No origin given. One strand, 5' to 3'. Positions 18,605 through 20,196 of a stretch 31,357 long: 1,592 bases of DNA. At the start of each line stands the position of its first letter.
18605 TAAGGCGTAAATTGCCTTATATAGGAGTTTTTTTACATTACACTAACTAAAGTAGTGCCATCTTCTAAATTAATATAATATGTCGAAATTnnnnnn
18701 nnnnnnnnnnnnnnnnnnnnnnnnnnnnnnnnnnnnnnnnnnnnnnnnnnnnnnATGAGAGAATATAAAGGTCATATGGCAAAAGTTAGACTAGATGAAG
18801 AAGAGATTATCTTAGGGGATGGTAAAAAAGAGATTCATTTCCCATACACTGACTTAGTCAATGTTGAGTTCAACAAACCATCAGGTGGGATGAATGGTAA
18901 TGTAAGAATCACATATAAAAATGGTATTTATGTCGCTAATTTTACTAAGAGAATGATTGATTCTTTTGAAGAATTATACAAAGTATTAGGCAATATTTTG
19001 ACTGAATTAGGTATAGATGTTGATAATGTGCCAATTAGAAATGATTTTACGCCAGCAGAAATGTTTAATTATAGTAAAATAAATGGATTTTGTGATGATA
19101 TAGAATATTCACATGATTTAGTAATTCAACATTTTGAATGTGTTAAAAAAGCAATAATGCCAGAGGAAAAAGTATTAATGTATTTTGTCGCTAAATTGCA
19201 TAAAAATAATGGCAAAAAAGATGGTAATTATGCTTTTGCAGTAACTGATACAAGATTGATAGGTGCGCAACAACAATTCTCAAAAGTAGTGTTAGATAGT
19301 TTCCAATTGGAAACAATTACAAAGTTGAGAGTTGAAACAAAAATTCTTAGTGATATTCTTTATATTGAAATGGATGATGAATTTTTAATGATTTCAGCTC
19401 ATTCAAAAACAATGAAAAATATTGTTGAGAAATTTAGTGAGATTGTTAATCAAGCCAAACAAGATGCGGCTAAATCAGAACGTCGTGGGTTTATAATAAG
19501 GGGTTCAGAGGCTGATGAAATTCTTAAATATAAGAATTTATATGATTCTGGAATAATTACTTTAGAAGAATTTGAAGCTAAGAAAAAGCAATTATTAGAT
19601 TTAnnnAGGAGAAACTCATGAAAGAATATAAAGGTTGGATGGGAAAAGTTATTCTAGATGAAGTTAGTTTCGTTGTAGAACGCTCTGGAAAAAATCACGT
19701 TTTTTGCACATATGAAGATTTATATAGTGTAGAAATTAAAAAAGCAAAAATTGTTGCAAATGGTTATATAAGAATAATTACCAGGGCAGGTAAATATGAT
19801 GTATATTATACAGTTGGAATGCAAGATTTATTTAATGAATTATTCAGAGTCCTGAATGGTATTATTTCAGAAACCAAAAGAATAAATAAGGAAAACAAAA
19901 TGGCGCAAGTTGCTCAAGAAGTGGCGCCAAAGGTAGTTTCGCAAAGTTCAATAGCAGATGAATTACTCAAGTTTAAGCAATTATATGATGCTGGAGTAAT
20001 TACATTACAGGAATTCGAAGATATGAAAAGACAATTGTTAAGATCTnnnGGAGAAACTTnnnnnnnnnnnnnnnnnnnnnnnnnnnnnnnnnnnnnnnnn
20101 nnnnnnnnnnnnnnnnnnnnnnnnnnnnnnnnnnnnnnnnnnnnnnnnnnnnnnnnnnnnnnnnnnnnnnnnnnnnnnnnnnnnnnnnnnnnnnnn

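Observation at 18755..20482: Three tandem paralogues with PH-like domain(s) and a C-terminal SHOCT domain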

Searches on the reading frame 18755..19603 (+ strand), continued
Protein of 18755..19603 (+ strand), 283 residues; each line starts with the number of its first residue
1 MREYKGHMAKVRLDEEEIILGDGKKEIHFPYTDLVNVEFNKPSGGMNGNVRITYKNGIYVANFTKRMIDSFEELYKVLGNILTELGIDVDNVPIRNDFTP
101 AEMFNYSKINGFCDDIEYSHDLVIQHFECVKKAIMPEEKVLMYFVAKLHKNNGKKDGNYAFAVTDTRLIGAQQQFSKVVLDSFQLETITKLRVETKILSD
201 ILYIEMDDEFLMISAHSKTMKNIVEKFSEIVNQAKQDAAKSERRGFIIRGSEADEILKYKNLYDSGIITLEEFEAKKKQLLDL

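Call 76: find_encoding_contigs(protein=P0009, flank=6000, max_places=3)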
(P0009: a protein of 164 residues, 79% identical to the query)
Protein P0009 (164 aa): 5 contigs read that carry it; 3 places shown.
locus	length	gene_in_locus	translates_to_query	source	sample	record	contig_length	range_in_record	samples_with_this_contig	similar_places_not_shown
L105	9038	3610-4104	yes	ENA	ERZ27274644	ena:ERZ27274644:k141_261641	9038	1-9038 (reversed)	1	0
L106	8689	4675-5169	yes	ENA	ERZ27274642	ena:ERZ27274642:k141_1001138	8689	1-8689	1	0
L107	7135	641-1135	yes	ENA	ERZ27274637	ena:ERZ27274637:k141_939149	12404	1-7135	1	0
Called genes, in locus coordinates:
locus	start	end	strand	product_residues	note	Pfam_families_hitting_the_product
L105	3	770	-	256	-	?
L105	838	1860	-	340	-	PF00535:Glycos_transf_2, PF10111:Glyco_tranf_2_2, PF13641:Glyco_tranf_2_3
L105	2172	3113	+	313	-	PF00480:ROK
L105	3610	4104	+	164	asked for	PF14472:DUF4429, PF09851:SHOCT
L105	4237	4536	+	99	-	PF04221:RelB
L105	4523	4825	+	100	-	-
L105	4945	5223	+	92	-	PF19701:DUF6199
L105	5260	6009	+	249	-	PF18912:DZR_2, PF00156:Pribosyltran (weak)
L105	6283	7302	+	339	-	PF00022:Actin (faint), PF06723:MreB_Mbl, PF00012:HSP70, PF14450:FtsA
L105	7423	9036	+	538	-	?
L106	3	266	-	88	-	?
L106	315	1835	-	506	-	PF04932:Wzy_C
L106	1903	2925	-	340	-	PF00535:Glycos_transf_2, PF10111:Glyco_tranf_2_2, PF13641:Glyco_tranf_2_3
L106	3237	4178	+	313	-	PF00480:ROK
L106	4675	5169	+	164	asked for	PF14472:DUF4429, PF09851:SHOCT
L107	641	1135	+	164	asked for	PF14472:DUF4429, PF09851:SHOCT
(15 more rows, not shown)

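Call 77: search_protein_families(library=phrogs, proteins=[window:18755-19603:+, P0005, P0004], max_evalue=0.01)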
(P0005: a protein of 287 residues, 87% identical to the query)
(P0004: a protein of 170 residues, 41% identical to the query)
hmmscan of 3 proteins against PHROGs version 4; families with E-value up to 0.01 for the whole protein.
window:18755-19603:+ (283 aa): 3 families
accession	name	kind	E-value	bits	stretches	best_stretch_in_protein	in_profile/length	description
phrog_888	-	unknown function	8.5e-20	72.6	1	121-283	113-271/271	-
phrog_2700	-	unknown function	2.6e-14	54.4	1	150-282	191-330/331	-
phrog_33222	-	unknown function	0.00076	20.6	1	247-283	222-258/258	-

P0005 (287 aa): 11 families
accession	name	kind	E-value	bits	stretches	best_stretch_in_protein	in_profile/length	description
phrog_888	-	unknown function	1.3e-55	190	1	86-286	70-270/271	-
phrog_27136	-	unknown function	1.5e-13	51.8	1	135-239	113-220/224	-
phrog_2700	-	unknown function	2.9e-13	50.9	1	243-286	289-330/331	-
phrog_27819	-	unknown function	3.5e-07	31.2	1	117-214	87-195/239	-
phrog_19084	-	unknown function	1.1e-05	25.8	1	239-285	260-306/307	-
phrog_17658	-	unknown function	1.2e-05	26.3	1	142-242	60-170/176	-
phrog_33222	-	unknown function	3.3e-05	25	1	248-287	221-258/258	-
phrog_37018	-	unknown function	0.00083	20.6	1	255-285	4-34/157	-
phrog_27661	-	unknown function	0.0049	18.2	0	16-101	9-100/116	-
phrog_37056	-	unknown function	0.0063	17.7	0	162-193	64-95/130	-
phrog_20665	-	unknown function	0.0086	16.5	0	163-286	185-305/306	-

P0004 (170 aa): 6 families
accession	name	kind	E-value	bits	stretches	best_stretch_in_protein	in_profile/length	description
phrog_2700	-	unknown function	1.4e-24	88.2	1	18-170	162-331/331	-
phrog_888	-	unknown function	2.9e-20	74.2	1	68-170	162-271/271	-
phrog_33222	-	unknown function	4.8e-05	24.5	1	136-170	224-258/258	-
phrog_19084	-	unknown function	0.00073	19.8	1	139-168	277-306/307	-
phrog_37018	-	unknown function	0.00086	20.5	1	136-168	2-34/157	-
phrog_3707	-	moron, auxiliary metabolic gene and host takeover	0.0071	17.2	0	56-115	59-114/142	membrane-flanked domain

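Call 78: search_dna_similar(query=window:18755-19603:+, collection=phages, mode=protein, max_evalue=0.001, max_rows=25)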
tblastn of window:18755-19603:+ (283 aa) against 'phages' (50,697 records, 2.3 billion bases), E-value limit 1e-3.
Records with a match: 32; places in all: 32; records where one place covers at least 80% of the query: 0.
Best place of each record, by identity: 60-80% 1; <60% 31.
By first word of the organism name: Staphylococcus 25; Lactobacillus 3; Enterococcus 2; Acinetobacter 1; Ruminococcus 1.
By host as written in the record: Staphylococcus aureus 14; - 4; Staphylococcus aureus subsp. aureus RN4220 4; Staphylococcus aureus CCM7722 2; Staphylococcus aureus RN4220 2; Lactobacillus gasseri 2; Enterococcus sp. VKM B-1578 1; Acinetobacter baumannii AB5075 1; and 2 more.
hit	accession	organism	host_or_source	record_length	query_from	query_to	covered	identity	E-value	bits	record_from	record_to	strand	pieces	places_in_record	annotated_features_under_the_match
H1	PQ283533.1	Enterococcus phage vB_ElaS_B1578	Enterococcus sp. VKM B-1578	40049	125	283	56%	34.6%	5e-14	78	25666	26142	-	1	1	PH domain-containing protein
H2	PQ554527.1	Acinetobacter phage D2SVT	Acinetobacter baumannii AB5075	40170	125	283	56%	34.6%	5e-14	78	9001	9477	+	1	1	hypothetical protein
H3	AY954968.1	Staphylococcus phage X2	-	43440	134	283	53%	29.2%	7e-6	53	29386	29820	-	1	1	ORF015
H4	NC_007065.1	Staphylococcus phage X2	Staphylococcus aureus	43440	134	283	53%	29.2%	7e-6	53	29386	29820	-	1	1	PH domain-containing protein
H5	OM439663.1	Staphylococcus phage vB_SauS_287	Staphylococcus aureus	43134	134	283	53%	27.9%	6e-4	47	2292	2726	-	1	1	PH domain-containing protein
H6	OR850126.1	Staphylococcus phage SA 1298 Kay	Staphylococcus aureus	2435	134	283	53%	27.9%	8e-4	47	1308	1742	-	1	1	record has no annotation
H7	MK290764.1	Staphylococcus phage B122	Staphylococcus aureus CCM7722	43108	134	283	53%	27.9%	8e-4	47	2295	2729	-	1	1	hypothetical protein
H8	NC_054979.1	Staphylococcus phage B122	Staphylococcus aureus CCM7722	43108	134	283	53%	27.9%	8e-4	47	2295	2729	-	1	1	hypothetical protein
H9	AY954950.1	Staphylococcus phage 187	-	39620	134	283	53%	27.9%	1e-3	47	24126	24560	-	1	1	ORF018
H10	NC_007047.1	Staphylococcus phage 187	-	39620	134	283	53%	27.9%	1e-3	47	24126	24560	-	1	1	ORF018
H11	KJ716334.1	Staphylococcus phage SA97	Staphylococcus aureus RN4220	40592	134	283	53%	27.9%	1e-3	47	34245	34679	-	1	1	hypothetical protein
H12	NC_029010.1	Staphylococcus phage SA97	Staphylococcus aureus RN4220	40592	134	283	53%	27.9%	1e-3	47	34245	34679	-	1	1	PH domain-containing protein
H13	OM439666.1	Staphylococcus phage vB_SauS_321c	Staphylococcus aureus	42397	134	283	53%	27.9%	1e-3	47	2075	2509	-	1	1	PH domain-containing protein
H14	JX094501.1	Staphylococcus phage SA13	Staphylococcus aureus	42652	134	283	53%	27.9%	1e-3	47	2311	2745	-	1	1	hypothetical protein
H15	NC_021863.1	Staphylococcus phage SA13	Staphylococcus aureus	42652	134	283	53%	27.9%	1e-3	47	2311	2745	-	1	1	PH domain-containing protein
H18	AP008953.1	Staphylococcus phage phiETA2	Staphylococcus aureus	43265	134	283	53%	27.9%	1e-3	47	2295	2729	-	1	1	hypothetical protein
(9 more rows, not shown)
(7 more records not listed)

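Call 79: get_annotated_region(hit=H18, flank=3500)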
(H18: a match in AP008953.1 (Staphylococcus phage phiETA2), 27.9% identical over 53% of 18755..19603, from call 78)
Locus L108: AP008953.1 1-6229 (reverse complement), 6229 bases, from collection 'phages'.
description: Staphylococcus phage phiETA2 DNA, complete genome, strain: TY94.
organism: Staphylococcus phage phiETA2 (NCBI taxid 2993858)
taxonomy: Viruses; Duplodnaviria; Heunggongvirae; Uroviricota; Caudoviricetes; Azeredovirinae; Dubowvirus; Dubowvirus ETA2
host: Staphylococcus aureus; source: -; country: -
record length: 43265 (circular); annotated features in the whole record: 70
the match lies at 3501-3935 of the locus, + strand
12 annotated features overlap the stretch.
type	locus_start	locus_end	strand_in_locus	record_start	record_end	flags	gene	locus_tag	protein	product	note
misc_feature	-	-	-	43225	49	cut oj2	-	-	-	-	attP;attachement site P; recombination site of bacteriophage genome (attP) at integration into host chromosome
CDS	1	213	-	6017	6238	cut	-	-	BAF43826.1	hypothetical protein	ORF11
CDS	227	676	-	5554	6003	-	-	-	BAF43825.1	hypothetical protein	ORF10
CDS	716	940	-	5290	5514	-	-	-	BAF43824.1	hypothetical protein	ORF9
CDS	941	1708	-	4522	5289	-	-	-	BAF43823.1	anti-repressor protein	ORF8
CDS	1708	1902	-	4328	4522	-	-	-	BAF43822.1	Cro protein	ORF7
CDS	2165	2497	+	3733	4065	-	-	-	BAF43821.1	repressor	ORF6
CDS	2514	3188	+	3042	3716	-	-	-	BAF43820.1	ribosomal protein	ORF5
CDS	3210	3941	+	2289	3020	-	-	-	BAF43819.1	hypothetical protein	ORF4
CDS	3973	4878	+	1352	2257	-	-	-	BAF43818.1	hypothetical protein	ORF3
CDS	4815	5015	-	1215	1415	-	-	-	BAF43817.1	excisionase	ORF2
CDS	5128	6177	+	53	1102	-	-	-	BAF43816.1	integrase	ORF1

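Call 80: get_annotated_region(hit=H1, flank=3500)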
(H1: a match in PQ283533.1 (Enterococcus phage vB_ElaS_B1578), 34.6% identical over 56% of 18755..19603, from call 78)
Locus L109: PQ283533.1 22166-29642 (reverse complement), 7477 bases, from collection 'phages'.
description: Enterococcus phage vB_ElaS_B1578, complete genome.
organism: Enterococcus phage vB_ElaS_B1578 (NCBI taxid 3348173)
taxonomy: Viruses
host: Enterococcus sp. VKM B-1578; source: -; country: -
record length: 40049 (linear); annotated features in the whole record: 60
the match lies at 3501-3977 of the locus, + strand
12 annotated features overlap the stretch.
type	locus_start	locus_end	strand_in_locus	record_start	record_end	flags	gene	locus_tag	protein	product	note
CDS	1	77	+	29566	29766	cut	-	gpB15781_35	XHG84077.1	hypothetical protein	-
CDS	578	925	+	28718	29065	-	-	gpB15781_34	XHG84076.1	repressor protein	-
CDS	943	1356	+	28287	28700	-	-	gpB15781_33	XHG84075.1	ImmA/IrrE family metallopeptidase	-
CDS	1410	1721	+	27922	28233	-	-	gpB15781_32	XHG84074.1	hypothetical protein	-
CDS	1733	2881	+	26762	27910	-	-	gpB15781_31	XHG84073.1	site-specific integrase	-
CDS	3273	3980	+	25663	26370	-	-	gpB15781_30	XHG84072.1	PH domain-containing protein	-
CDS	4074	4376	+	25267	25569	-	-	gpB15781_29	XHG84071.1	hypothetical protein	-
tRNA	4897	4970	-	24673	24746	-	-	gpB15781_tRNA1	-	tRNA-Met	-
CDS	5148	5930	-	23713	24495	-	-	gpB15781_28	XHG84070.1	hypothetical protein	-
CDS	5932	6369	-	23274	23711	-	-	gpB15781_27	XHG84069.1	SecB-like chaperone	-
CDS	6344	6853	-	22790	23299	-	-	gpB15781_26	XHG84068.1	hypothetical protein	-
CDS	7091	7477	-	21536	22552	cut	-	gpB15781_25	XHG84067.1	N-acetylmuramoyl-L-alanine amidase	-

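Call 94: search_protein_families(library=pfam, proteins=[L108:3210-3938:+, L108:3973-4875:+, L108:2514-3185:+, L109:3273-3977:+, L102:5136-5963:+], max_evalue=0.01)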
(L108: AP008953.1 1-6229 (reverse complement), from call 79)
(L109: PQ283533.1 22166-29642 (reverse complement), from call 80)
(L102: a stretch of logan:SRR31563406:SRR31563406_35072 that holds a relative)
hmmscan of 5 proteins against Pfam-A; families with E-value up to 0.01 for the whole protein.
L108:3210-3938:+ (243 aa): 3 families
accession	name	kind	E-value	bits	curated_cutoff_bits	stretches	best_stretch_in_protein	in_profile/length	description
PF14470.12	bPH_3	-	1.9e-25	89.6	23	1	99-190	1-95/95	Bacterial PH domain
PF09851.14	SHOCT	-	9.3e-09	35.2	27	1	213-240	1-28/28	Short C-terminal domain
PF05120.17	GvpG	-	0.0012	19.4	30.6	1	211-241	33-63/67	Gas vesicle protein G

L108:3973-4875:+ (301 aa): 0 families

L108:2514-3185:+ (224 aa): 2 families
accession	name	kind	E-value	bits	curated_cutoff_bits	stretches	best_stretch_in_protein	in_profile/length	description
PF06114.19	Peptidase_M78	-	2.7e-13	50.2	22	1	71-170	21-120/123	IrrE N-terminal-like domain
PF01435.24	Peptidase_M48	-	0.0012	19.1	20.3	1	70-114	38-87/186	Peptidase family M48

L109:3273-3977:+ (235 aa): 3 families
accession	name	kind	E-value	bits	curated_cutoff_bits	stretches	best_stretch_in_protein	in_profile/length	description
PF14470.12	bPH_3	-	8.1e-12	45.9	23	1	86-181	1-94/95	Bacterial PH domain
PF09851.14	SHOCT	-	2.6e-10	40.1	27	1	207-233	2-28/28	Short C-terminal domain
PF05120.17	GvpG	-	0.0078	16.8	30.6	0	207-234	36-63/67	Gas vesicle protein G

L102:5136-5963:+ (276 aa): 0 families

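Call 101: fold_search(model_id=the predicted structure, library=pdb)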
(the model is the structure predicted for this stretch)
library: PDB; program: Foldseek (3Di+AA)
matches with E <= 10: 1280; with E <= 0.001: 65
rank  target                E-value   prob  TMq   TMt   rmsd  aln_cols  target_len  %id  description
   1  2gcj_C                2.8e-05  1.00  0.23  0.28  15.7       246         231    8  Crystal Structure of the Pob3 middle domain (released 2006-05-23)
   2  6xtb                  3.3e-05  1.00  0.29  0.34  18.1       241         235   12  Subunit BBS 5 of the human core BBSome complex (released 2020-02-19)
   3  2gcj_B                4.9e-05  1.00  0.26  0.31  11.0       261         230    8  Crystal Structure of the Pob3 middle domain (released 2006-05-23)
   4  2gcl_A                5.7e-05  1.00  0.26  0.31  11.1       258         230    8  Structure of the Pob3 Middle domain (released 2006-05-23)
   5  3tvv_B                6.3e-05  1.00  0.27  0.32  14.0       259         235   11  Structure of the tandem PH domains of Rtt106 (residues 68-315) (released 2012-02-01)
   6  4kho_A                6.7e-05  1.00  0.24  0.25  12.9       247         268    9  Structure of the FACT complex Subunit Spt16M (released 2013-05-29)
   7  7c3m_A                6.7e-05  1.00  0.26  0.14  21.8       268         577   13  Structure of FERM protein (released 2020-06-03)
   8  9eh2_y                6.7e-05  1.00  0.21  0.15  17.8       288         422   12  RNA polymerase II-DSIF-SPT6-PAF1c-TFIIS-IWS1-SETD2-FACT nucleosome upstream (released 2024-12-18)
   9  2gcj_A                7.8e-05  1.00  0.27  0.32  11.3       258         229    8  Crystal Structure of the Pob3 middle domain (released 2006-05-23)
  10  4ifs                  7.8e-05  1.00  0.26  0.31  11.6       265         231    9  Crystal structure of the hSSRP1 Middle domain (released 2014-01-29)
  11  5ums                  8.2e-05  1.00  0.25  0.28  13.2       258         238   10  Crystal structure of middle double PH domain of human FACT complex subunit SSRP1 (released 2018-01-31)
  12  3tvv_A                9.1e-05  1.00  0.27  0.32  13.6       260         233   13  Structure of the tandem PH domains of Rtt106 (residues 68-315) (released 2012-02-01)
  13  7xti_k                9.1e-05  1.00  0.23  0.16  17.7       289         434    9  RNA polymerase II elongation complex transcribing a nucleosome (EC58hex) (released 2022-10-12)
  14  7xsx_k                9.5e-05  1.00  0.24  0.17  17.0       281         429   11  RNA polymerase II elongation complex transcribing a nucleosome (EC49) (released 2022-09-07)
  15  7nky_O                9.5e-05  1.00  0.22  0.15  19.3       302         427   11  RNA Polymerase II-Spt4/5-nucleosome-FACT structure (released 2021-07-07)
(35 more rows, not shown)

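Call 102: search_solved_structures(query=A5, max_evalue=1)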
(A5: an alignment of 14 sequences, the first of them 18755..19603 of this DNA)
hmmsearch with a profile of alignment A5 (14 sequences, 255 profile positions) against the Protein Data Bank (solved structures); distinct sequences matched with E-value up to 1: 1.
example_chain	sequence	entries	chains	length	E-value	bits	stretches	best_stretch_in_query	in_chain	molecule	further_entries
6zu5_LP0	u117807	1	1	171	0.57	13.1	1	44-129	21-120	uL22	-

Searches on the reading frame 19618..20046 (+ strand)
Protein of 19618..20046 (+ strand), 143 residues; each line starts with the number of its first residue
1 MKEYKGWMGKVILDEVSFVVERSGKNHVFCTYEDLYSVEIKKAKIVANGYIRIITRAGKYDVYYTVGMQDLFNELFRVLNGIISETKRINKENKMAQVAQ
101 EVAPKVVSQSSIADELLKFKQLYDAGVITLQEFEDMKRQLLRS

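Call 3: search_protein_families(library=pfam, proteins=[window:19618-20046:+], max_evalue=1)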
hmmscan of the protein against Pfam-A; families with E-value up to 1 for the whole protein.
window:19618-20046:+ (143 aa): 4 families
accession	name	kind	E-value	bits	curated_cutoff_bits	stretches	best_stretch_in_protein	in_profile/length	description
PF09851.14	SHOCT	-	1.9e-07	31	27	1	114-141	1-28/28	Short C-terminal domain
PF05120.17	GvpG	-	0.0001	22.8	30.6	1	96-142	17-63/67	Gas vesicle protein G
PF00120.29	Gln-synt_C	-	0.03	13.8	24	1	49-122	52-123/344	Glutamine synthetase, catalytic domain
PF05304.18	DUF728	-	0.091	13.3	29.3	1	33-103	33-105/138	Protein of unknown function (DUF728)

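Call 9: search_protein_families(library=ncbifam, proteins=[window:19618-20046:+], max_evalue=1)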
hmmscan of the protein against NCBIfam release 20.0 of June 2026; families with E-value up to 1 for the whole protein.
window:19618-20046:+ (143 aa): 0 families

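Call 10: search_protein_families(library=padloc, proteins=[window:19618-20046:+], max_evalue=1)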
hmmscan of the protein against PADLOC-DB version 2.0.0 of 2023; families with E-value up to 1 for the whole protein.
window:19618-20046:+ (143 aa): 0 families

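Call 77: search_protein_families(library=phrogs, proteins=[window:19618-20046:+], max_evalue=0.01)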
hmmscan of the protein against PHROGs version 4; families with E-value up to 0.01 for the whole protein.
window:19618-20046:+ (143 aa): 5 families
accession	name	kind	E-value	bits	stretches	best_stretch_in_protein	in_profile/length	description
phrog_888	-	unknown function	1.6e-12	48.7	1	50-141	187-269/271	-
phrog_2700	-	unknown function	1.2e-10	42.3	1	32-141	229-329/331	-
phrog_37018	-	unknown function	0.00014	23.1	1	110-143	3-36/157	-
phrog_33436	-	unknown function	0.00097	20.3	1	64-141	39-117/117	-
phrog_33222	-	unknown function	0.0022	19.1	1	81-141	194-256/258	-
